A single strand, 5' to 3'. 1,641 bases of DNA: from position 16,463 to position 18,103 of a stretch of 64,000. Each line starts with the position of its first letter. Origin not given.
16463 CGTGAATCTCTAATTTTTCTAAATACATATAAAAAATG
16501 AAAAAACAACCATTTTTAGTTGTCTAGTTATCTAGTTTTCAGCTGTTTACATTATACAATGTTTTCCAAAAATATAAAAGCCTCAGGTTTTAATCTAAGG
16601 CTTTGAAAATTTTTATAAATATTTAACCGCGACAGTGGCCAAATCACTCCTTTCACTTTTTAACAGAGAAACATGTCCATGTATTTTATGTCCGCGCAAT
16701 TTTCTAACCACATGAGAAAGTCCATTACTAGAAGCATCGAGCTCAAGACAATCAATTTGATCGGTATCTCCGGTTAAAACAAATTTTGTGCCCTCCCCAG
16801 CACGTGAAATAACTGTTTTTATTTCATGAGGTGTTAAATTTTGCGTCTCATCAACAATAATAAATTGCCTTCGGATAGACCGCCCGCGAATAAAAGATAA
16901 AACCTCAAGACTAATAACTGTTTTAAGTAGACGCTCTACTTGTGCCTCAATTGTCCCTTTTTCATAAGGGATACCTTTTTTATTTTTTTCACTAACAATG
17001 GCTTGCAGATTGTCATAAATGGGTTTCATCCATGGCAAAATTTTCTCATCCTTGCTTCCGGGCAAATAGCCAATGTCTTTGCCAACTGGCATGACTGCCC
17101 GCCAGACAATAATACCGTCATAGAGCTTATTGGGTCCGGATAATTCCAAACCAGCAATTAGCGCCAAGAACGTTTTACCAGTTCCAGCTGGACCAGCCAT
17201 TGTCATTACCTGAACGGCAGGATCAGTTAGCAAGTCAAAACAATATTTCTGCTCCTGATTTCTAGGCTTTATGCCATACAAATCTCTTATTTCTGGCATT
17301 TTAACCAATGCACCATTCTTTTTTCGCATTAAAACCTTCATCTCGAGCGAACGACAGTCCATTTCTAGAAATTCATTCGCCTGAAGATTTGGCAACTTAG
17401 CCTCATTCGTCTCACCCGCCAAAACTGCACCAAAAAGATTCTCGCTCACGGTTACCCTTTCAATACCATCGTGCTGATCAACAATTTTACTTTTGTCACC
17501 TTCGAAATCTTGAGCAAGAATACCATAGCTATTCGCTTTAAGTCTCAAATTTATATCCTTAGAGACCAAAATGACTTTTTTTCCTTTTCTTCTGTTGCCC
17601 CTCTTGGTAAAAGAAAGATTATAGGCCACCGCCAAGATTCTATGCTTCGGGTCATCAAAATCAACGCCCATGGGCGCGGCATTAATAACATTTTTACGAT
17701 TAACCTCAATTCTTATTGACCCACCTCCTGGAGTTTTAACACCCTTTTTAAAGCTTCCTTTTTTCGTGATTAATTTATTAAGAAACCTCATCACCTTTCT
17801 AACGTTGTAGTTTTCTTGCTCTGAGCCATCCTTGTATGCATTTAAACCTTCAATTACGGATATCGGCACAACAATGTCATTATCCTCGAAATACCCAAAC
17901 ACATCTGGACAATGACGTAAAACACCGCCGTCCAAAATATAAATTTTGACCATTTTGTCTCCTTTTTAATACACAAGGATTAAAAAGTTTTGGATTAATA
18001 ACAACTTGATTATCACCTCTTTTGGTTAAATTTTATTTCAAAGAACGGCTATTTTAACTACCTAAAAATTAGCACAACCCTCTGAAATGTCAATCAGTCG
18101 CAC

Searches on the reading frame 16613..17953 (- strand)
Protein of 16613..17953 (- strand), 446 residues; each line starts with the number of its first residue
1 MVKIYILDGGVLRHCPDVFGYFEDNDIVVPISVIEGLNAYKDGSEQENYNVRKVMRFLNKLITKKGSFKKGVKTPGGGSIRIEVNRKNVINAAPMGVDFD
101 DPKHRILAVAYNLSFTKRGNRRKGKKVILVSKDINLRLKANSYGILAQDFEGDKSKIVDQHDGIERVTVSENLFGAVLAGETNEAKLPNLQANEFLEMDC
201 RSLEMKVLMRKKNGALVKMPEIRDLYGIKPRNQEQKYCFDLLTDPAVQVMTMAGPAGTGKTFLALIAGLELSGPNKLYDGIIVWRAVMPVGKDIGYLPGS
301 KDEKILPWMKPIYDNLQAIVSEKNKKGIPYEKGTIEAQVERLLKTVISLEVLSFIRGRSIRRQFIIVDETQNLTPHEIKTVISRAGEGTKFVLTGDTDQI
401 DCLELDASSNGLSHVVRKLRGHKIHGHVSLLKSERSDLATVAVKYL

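Call 101: search_protein_families(library=pfam, proteins=[window:16613-17953:-], max_evalue=0.00001)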
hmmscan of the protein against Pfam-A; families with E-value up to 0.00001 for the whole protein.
window:16613-17953:- (446 aa): 3 families
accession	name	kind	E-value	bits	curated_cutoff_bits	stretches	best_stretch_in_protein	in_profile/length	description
PF02562.22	PhoH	-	3.6e-44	151.1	27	1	228-432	2-188/205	PhoH-like protein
PF13638.12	PIN_4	-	2.8e-21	76.6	21.9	1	5-151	1-132/132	PIN domain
PF13604.12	AAA_30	-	1.2e-07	32.1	27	0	361-402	88-130/191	AAA domain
